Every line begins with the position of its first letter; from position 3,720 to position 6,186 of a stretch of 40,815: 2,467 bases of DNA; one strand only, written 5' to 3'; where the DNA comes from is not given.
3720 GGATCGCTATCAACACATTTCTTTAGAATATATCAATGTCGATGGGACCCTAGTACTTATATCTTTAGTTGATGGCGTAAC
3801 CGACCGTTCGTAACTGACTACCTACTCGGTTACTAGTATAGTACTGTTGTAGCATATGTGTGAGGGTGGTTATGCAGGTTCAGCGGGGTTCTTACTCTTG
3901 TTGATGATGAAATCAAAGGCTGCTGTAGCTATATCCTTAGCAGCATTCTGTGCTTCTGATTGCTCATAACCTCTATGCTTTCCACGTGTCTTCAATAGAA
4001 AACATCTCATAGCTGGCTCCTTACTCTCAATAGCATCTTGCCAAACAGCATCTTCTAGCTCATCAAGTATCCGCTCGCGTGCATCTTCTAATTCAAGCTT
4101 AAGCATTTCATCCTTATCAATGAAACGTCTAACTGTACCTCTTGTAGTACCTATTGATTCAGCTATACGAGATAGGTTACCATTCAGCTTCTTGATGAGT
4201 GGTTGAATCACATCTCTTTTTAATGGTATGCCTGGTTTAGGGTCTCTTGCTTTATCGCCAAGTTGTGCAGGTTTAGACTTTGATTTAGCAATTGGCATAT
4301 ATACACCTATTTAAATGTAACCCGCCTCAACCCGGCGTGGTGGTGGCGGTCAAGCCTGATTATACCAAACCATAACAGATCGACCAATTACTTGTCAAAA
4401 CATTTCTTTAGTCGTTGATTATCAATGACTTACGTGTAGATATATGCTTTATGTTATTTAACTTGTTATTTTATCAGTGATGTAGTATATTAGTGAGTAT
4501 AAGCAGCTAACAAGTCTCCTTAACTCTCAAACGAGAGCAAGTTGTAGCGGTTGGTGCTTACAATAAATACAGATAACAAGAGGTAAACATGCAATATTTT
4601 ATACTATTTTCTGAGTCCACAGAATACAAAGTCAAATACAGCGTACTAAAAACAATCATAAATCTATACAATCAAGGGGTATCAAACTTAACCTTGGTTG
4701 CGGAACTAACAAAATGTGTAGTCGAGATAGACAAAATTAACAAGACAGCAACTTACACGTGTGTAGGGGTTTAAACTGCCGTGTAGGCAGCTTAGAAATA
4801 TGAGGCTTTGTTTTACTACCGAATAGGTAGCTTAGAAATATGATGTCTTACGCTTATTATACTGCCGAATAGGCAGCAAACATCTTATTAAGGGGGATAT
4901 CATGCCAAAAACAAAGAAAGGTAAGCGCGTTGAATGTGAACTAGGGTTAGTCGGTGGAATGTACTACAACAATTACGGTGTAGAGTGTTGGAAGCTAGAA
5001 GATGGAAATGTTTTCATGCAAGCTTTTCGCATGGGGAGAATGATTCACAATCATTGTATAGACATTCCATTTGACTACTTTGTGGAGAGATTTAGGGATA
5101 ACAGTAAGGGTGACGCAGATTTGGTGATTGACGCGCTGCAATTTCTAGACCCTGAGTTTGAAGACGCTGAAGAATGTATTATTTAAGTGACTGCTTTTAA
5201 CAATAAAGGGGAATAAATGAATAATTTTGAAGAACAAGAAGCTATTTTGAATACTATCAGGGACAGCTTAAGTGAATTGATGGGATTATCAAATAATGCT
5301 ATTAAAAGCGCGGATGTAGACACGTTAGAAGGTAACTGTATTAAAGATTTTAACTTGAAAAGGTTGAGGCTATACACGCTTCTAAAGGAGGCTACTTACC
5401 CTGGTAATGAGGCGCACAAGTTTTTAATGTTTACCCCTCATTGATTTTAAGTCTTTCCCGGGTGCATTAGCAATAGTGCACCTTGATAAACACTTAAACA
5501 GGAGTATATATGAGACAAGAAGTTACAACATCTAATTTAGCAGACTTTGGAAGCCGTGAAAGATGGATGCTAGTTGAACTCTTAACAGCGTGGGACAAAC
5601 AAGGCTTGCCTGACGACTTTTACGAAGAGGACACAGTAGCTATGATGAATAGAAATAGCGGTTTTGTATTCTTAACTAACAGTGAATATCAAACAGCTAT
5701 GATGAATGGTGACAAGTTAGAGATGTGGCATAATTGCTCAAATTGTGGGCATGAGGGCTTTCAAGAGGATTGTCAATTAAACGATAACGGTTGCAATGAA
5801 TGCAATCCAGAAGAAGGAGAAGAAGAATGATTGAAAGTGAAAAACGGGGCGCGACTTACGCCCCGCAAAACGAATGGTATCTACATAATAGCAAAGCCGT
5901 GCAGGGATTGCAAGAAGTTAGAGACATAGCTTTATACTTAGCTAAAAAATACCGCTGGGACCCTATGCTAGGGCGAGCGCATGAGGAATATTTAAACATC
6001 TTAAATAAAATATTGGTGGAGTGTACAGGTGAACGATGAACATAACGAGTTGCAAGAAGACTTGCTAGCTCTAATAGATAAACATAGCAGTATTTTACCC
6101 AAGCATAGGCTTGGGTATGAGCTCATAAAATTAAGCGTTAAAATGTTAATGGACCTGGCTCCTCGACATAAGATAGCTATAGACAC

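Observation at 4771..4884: Three tandem type I-F CRISPR-repeat mimics with 12- and 18-nt pseudo-spacers in the early operon: candidate RNA anti-CRISPR or hijacker mini-array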

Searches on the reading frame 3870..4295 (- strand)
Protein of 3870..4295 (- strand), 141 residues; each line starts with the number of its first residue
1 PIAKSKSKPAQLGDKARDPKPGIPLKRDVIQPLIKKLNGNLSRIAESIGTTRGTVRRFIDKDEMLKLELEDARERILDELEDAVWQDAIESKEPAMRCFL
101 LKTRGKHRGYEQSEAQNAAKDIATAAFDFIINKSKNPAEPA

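Call 9: search_protein_families(library=phrogs, proteins=[window:3870-4295:-], max_evalue=0.01)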
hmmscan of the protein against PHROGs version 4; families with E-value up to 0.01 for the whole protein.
window:3870-4295:- (141 aa): 3 families
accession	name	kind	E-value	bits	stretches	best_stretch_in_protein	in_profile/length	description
phrog_13024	-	unknown function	0.00021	21.9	1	27-66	190-229/233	-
phrog_4044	-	head and packaging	0.00065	20.2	1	36-90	37-91/180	terminase small subunit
phrog_35933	-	unknown function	0.0052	17.6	1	38-63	29-54/75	-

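Call 55: find_related_loci(query=window:3870-4295:-, collection=viral_contigs, flank=4000)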
Query window:3870-4295:- (141 aa) in viral_contigs; peptide patterns used: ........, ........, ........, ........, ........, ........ (x = any residue, [..] = any of these).
15 stretches matched a pattern; 9 encode a relative of the query (tblastn E <= 1e-3); 9 distinct loci.
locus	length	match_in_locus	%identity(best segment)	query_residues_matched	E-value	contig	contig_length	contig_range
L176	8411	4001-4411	68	5-141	1e-57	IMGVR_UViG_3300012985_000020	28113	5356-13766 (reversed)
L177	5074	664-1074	68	5-141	1e-57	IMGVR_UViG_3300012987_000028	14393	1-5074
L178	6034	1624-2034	59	5-141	4e-53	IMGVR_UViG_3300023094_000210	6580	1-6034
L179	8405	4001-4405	60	5-139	3e-51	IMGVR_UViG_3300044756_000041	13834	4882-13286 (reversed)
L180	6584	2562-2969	58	5-140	2e-49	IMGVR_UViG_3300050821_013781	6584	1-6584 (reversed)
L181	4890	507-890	58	11-139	1e-44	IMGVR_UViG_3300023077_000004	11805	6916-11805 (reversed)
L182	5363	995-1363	56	13-135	1e-41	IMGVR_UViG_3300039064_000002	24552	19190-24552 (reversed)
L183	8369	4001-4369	56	13-135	1e-41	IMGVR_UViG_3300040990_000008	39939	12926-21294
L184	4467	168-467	32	16-116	1e-12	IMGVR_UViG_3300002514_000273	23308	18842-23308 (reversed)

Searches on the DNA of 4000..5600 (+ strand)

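Call 3: search_dna_similar(query=window:4300-5500:+, collection=phages, mode=distant, max_rows=40)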
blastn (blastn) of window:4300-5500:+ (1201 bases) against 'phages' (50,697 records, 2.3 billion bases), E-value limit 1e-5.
No match.

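Call 4: search_rna_families(source=window, start=4000, end=5600, threshold=evalue, max_evalue=10, show_alignments=5)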
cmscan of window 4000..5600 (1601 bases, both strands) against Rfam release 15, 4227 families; matches with E-value up to 10: 5.
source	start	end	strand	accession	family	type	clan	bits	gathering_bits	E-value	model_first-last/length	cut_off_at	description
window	4811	4838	+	RF01317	CRISPR-DR4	Gene; CRISPR;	CL00014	34.7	35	1.1e-05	1-28/28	no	CRISPR RNA direct repeat element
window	4769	4798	+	RF01317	CRISPR-DR4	Gene; CRISPR;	CL00014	30.5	35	0.00023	1-28/28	no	CRISPR RNA direct repeat element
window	4862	4877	+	RF01317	CRISPR-DR4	Gene; CRISPR;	CL00014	17.6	35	2.1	6-21/28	no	CRISPR RNA direct repeat element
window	5454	5560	+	RF00114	S15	Cis-reg; leader;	CL00121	13.4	39.5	4.7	1-117/117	no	Ribosomal S15 leader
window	5340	5423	-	RF02220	ZNRD1-AS1_3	Gene; lncRNA;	-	13.3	60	8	1-104/104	no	ZNRD1 antisense RNA 1 conserved region 3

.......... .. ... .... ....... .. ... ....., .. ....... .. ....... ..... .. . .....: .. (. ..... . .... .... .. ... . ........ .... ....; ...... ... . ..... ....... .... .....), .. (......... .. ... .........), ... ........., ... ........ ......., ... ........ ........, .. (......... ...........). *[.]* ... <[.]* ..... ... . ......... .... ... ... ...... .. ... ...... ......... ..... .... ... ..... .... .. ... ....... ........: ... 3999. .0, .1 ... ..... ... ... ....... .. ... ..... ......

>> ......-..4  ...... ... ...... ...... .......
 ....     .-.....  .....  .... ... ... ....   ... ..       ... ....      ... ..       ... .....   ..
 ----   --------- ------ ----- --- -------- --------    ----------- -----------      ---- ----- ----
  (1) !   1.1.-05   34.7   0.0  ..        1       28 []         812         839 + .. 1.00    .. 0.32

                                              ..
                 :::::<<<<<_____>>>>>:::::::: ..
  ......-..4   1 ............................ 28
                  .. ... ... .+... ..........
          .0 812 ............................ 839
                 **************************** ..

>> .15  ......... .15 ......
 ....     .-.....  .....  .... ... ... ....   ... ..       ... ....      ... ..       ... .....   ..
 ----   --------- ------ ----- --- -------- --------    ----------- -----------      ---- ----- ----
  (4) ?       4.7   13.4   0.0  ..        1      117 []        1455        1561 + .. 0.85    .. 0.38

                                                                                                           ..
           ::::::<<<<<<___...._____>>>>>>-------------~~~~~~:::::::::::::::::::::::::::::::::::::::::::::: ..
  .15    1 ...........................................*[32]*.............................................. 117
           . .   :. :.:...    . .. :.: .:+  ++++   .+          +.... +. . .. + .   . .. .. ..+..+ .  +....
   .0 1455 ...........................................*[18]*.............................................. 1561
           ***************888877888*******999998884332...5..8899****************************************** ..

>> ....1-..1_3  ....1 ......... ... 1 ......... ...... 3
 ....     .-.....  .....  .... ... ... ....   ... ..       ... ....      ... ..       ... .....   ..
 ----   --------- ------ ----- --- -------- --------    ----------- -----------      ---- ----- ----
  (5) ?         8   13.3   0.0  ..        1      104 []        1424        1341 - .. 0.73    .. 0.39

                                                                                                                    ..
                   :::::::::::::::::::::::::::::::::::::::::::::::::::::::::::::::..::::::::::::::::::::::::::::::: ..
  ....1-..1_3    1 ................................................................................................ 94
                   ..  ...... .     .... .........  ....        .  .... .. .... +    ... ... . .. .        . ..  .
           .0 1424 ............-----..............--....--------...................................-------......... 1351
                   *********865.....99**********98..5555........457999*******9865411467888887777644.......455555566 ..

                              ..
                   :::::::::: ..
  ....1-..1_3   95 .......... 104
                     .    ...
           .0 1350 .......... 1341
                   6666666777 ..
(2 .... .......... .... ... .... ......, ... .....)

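Call 51: search_dna_similar(query=window:4765-4890:+, collection=phages, mode=distant, max_evalue=10, max_rows=40)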
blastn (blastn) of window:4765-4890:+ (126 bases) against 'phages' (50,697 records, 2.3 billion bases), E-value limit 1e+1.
Records with a match: 8; places in all: 8; records where one place covers at least 80% of the query: 0.
Best place of each record, by identity: 90-95% 5; 80-90% 1; 60-80% 2.
By first word of the organism name: Acinetobacter 4; Pseudomonas 2; Roseobacter 1; Dulem 1.
By host as written in the record: - 2; Pseudomonas aeruginosa 1; Pseudomonas aeruginosa LESB58 1; Acinetobacter baumannii R5 1; Rhodobacteraceae bacterium FZCC0040 1; Varecia variegata 1; Acinetobacter baumannii 1.
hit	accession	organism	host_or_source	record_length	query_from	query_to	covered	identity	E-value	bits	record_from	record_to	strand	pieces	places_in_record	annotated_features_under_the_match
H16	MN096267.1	Pseudomonas phage vB_PaS_IME307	Pseudomonas aeruginosa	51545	48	112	52%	79.1%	8e-3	45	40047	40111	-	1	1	none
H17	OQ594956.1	Pseudomonas phage vB_Pae_LESphi3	Pseudomonas aeruginosa LESB58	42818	50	112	50%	78.1%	2e-3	46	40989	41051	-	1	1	none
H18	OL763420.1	Acinetobacter phage PhaR5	Acinetobacter baumannii R5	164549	90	118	23%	89.7%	4e+0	37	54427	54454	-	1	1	putative DNA topoisomerase II large subunit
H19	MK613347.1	Roseobacter phage CRP-5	Rhodobacteraceae bacterium FZCC0040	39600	100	123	19%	91.7%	4e+0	36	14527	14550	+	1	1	hypothetical protein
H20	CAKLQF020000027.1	Acinetobacter phage MD-2021a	not known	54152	47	70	19%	91.7%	4e+0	36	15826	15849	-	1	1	int_2: Integrase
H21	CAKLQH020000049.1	Acinetobacter phage MD-2021a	not known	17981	47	70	19%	91.7%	4e+0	36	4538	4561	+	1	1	int_2: Integrase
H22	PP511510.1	Dulem virus 117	Varecia variegata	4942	70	93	19%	91.7%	4e+0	36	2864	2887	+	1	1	none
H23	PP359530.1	Acinetobacter phage vB_AbaSI_1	Acinetobacter baumannii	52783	47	70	19%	91.7%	4e+0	36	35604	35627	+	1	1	site-specific integrase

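Call 52: get_annotated_region(hit=H17, flank=1500)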
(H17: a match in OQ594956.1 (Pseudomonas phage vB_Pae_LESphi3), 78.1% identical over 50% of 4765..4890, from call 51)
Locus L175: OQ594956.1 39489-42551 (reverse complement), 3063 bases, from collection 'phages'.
description: Pseudomonas phage vB_Pae_LESphi3, complete genome.
organism: Pseudomonas phage vB_Pae_LESphi3 (NCBI taxid 3038226)
taxonomy: Viruses; Duplodnaviria; Heunggongvirae; Uroviricota; Caudoviricetes
host: Pseudomonas aeruginosa LESB58; source: CF lung; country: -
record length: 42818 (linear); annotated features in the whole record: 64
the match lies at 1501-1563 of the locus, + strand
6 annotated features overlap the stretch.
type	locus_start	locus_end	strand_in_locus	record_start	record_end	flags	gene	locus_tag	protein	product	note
CDS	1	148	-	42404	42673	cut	-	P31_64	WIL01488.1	hypothetical protein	-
CDS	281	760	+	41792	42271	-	-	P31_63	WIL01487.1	hypothetical protein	-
CDS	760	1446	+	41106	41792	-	-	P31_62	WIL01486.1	anti-CRISPR protein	antiCRISPR protein AcrIF24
CDS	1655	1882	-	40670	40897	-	-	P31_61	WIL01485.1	hypothetical protein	-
CDS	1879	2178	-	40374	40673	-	-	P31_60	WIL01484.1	structural protein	-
CDS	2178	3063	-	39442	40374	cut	-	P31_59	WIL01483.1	tail fiber protein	-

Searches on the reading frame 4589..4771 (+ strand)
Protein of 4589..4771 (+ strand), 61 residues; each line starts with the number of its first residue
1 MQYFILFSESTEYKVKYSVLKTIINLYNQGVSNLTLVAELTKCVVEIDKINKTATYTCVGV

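Call 9: search_protein_families(library=phrogs, proteins=[window:4589-4771:+], max_evalue=0.01)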
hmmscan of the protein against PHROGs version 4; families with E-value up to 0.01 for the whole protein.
window:4589-4771:+ (61 aa): 0 families

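Call 30: search_protein_families(library=ncbifam, proteins=[window:4589-4771:+], max_evalue=1)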
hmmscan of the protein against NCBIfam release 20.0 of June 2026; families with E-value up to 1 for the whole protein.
window:4589-4771:+ (61 aa): 0 families

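Call 31: search_protein_families(library=pfam, proteins=[window:4589-4771:+], max_evalue=1)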
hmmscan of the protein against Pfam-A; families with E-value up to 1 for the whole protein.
window:4589-4771:+ (61 aa): 0 families

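Call 84: search_solved_structures(query=window:4589-4771:+, max_evalue=10)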
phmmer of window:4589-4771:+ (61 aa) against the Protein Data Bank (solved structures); distinct sequences matched with E-value up to 10: 1.
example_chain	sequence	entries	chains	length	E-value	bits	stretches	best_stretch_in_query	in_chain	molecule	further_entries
3fd2_A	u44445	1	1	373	0.0027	21.1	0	20-54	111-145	Site-specific DNA endonuclease I-MsoI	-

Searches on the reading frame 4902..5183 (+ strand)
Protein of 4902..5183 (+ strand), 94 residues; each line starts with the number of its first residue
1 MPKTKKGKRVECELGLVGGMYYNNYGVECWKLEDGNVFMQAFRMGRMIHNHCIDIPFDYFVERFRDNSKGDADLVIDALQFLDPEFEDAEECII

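Call 9: search_protein_families(library=phrogs, proteins=[window:4902-5183:+], max_evalue=0.01)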
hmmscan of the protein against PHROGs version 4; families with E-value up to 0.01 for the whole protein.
window:4902-5183:+ (94 aa): 0 families

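Call 12: find_encoding_contigs(protein=window:4902-5183:+, flank=10000, max_places=10)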
Protein window:4902-5183:+ (94 aa): 1 contig read that carries it; 1 place shown.
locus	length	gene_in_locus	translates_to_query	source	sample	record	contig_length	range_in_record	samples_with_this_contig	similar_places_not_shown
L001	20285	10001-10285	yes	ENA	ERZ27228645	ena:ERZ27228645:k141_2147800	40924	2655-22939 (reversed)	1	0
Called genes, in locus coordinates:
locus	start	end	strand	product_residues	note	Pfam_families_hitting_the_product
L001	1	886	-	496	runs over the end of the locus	-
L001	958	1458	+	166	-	-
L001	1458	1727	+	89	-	PF13936:HTH_38 (weak)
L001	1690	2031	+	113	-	-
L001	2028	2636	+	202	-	-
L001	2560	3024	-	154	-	-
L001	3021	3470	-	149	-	-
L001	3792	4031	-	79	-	-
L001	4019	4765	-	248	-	-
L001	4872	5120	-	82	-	PF11753:DUF3310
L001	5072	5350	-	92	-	-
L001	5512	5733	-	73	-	-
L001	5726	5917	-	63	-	-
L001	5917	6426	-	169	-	-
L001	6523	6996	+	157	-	-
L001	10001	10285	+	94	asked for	-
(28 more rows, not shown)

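Call 29: find_homologous_proteins(query=window:4902-5183:+, max_evalue=0.01)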
Query window:4902-5183:+ (94 aa): 1 proteins with E <= 0.01 among 3 candidates.
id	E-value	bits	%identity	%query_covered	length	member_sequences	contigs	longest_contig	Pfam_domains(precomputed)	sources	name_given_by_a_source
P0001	3.6e-60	219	100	100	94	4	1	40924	-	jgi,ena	-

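Call 30: search_protein_families(library=ncbifam, proteins=[window:4902-5183:+], max_evalue=1)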
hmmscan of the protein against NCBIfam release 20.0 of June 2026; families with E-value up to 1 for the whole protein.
window:4902-5183:+ (94 aa): 0 families

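Call 31: search_protein_families(library=pfam, proteins=[window:4902-5183:+], max_evalue=1)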
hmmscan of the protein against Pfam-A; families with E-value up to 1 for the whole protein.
window:4902-5183:+ (94 aa): 0 families

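Call 83: search_solved_structures(query=window:4902-5183:+, max_evalue=10)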
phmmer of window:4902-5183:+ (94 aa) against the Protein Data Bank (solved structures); distinct sequences matched with E-value up to 10: 0.

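Call 89: predict_structure(protein=window:4902-5183:+)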
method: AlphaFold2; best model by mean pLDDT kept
length: 94 residues; sequences in the alignment: 1
mean_pLDDT: 61.4   pTM: 0.55
mean pLDDT of the five models: 61.4, 54.7, 52.2, 50.1, 48.9
residues with pLDDT >= 90: 0; 70-90: 31; 50-70: 41; < 50: 22
segments of 3 or more residues with pLDDT < 50: 15-22, 67-71, 81-85
pLDDT, mean of each block of 10 residues (from residue 1): 70 43 61 80 69 73 54 52 50 61
secondary structure, 60 per line:
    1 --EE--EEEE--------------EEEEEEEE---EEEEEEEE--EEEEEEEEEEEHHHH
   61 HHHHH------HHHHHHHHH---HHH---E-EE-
elements in order: E7-10 E25-32 E36-43 E46-56 H57-65 H72-80

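Call 92: fold_search(model_id=the predicted structure, library=pdb)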
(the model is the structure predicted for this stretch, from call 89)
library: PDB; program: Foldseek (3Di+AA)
matches with E <= 10: 403; with E <= 0.001: 0
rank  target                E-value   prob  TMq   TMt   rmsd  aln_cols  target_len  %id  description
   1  6d7k_H                3.0e-01  0.69  0.42  0.54   7.3        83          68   13  Complex structure of Methane monooxygenase hydroxylase in complex with inhibitory subunit (released 2019-06-26)
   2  6d7k_D                5.8e-01  0.51  0.39  0.53   6.9        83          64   12  Complex structure of Methane monooxygenase hydroxylase in complex with inhibitory subunit (released 2019-06-26)
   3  5ngl_A                7.9e-01  0.13  0.22  0.05  11.3        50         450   14  The endo-beta1,6-glucanase BT3312 (released 2017-05-10)
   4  3iez_B                8.4e-01  0.23  0.36  0.36   8.1        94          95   15  Crystal structure of the RasGAP C-terminal (RGC) domain of IQGAP2 (released 2009-11-03)
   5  6d25_A                8.4e-01  0.15  0.22  0.05  10.6        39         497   13  Crystal structure of the GH51 arabinofuranosidase from Xanthomonas axonopodis pv. citri (released 2019-02-20)
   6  5ngk_B                1.1e+00  0.12  0.22  0.05  11.2        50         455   14  The endo-beta1,6-glucanase BT3312 (released 2017-05-10)
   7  6usj_V                1.1e+00  0.09  0.29  0.25   9.8        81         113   17  Structure of two nucleosomes bridged by human PARP2 (released 2020-10-14)
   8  5ngk_C                1.2e+00  0.11  0.22  0.05  11.2        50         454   14  The endo-beta1,6-glucanase BT3312 (released 2017-05-10)
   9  3flp_A                1.5e+00  0.47  0.33  0.15   2.1        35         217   11  Crystal structure of native heptameric SAP-like pentraxin from Limulus polyphemus (released 2009-01-20)
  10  1j6u                  1.5e+00  0.21  0.38  0.12   5.1        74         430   16  Crystal structure of UDP-N-acetylmuramate-alanine ligase MurC (TM0231) from Thermotoga maritima at 2.3 A resolution (released 2002-11-06)
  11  3hxl                  1.5e+00  0.06  0.18  0.05  12.3        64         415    9  Crystal Structure of the sheath tail protein (DSY3957) from Desulfitobacterium hafniense, Northeast Structural Genomics  (released 2009-07-07)
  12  6d25_B                1.6e+00  0.13  0.21  0.04   5.5        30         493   13  Crystal structure of the GH51 arabinofuranosidase from Xanthomonas axonopodis pv. citri (released 2019-02-20)
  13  5ngk_A                1.6e+00  0.08  0.22  0.05   8.0        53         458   11  The endo-beta1,6-glucanase BT3312 (released 2017-05-10)
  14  8egn_B                1.7e+00  0.11  0.27  0.11   4.8        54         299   15  Crystal Structure of UDP-N-acetylmuramate-L-alanine ligase (UDP-N-acetylmuramoyl-L-alanine synthetase, MurC) Pseudomon (released 2022-09-28)
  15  6d25_E                1.7e+00  0.11  0.22  0.05   9.7        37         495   14  Crystal structure of the GH51 arabinofuranosidase from Xanthomonas axonopodis pv. citri (released 2019-02-20)
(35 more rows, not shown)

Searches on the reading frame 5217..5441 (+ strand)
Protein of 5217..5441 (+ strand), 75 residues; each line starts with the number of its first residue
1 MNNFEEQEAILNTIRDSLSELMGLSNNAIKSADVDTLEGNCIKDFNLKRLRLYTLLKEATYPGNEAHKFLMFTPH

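Call 9: search_protein_families(library=phrogs, proteins=[window:5217-5441:+], max_evalue=0.01)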
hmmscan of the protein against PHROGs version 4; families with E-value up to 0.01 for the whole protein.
window:5217-5441:+ (75 aa): 0 families

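Call 30: search_protein_families(library=ncbifam, proteins=[window:5217-5441:+], max_evalue=1)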
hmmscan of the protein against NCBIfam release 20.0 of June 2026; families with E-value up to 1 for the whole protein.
window:5217-5441:+ (75 aa): 0 families

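Call 31: search_protein_families(library=pfam, proteins=[window:5217-5441:+], max_evalue=1)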
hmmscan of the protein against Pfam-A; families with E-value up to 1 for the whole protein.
window:5217-5441:+ (75 aa): 0 families

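Call 85: search_solved_structures(query=window:5217-5441:+, max_evalue=10)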
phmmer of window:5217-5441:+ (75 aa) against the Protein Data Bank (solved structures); distinct sequences matched with E-value up to 10: 0.

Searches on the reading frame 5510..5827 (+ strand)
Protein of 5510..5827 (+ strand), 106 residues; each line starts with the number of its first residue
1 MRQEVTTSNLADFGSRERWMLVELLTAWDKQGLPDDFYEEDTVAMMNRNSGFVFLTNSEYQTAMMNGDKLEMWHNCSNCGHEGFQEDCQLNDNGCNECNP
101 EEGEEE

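Call 9: search_protein_families(library=phrogs, proteins=[window:5510-5827:+], max_evalue=0.01)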
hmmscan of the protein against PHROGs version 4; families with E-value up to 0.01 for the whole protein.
window:5510-5827:+ (106 aa): 0 families

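Call 30: search_protein_families(library=ncbifam, proteins=[window:5510-5827:+], max_evalue=1)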
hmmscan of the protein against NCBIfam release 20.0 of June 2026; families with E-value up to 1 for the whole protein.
window:5510-5827:+ (106 aa): 0 families

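Call 31: search_protein_families(library=pfam, proteins=[window:5510-5827:+], max_evalue=1)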
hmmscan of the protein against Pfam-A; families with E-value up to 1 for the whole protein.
window:5510-5827:+ (106 aa): 1 family
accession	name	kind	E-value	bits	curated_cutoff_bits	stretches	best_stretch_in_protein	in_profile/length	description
PF14311.12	DUF4379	-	0.49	11.1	24.5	0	62-100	16-55/56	Probable Treble clef zinc finger domain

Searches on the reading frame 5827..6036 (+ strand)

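Call 30: search_protein_families(library=ncbifam, proteins=[window:5827-6036:+], max_evalue=1)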
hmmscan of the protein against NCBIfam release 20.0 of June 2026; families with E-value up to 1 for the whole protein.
window:5827-6036:+ (70 aa): 0 families

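Call 31: search_protein_families(library=pfam, proteins=[window:5827-6036:+], max_evalue=1)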
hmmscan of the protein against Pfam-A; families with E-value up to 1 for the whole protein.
window:5827-6036:+ (70 aa): 1 family
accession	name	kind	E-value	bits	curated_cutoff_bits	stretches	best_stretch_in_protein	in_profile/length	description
PF15277.12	Sec3-PIP2_bind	-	0.0024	18.3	25.3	1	8-62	30-84/87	Exocyst complex component SEC3 N-terminal PIP2 binding PH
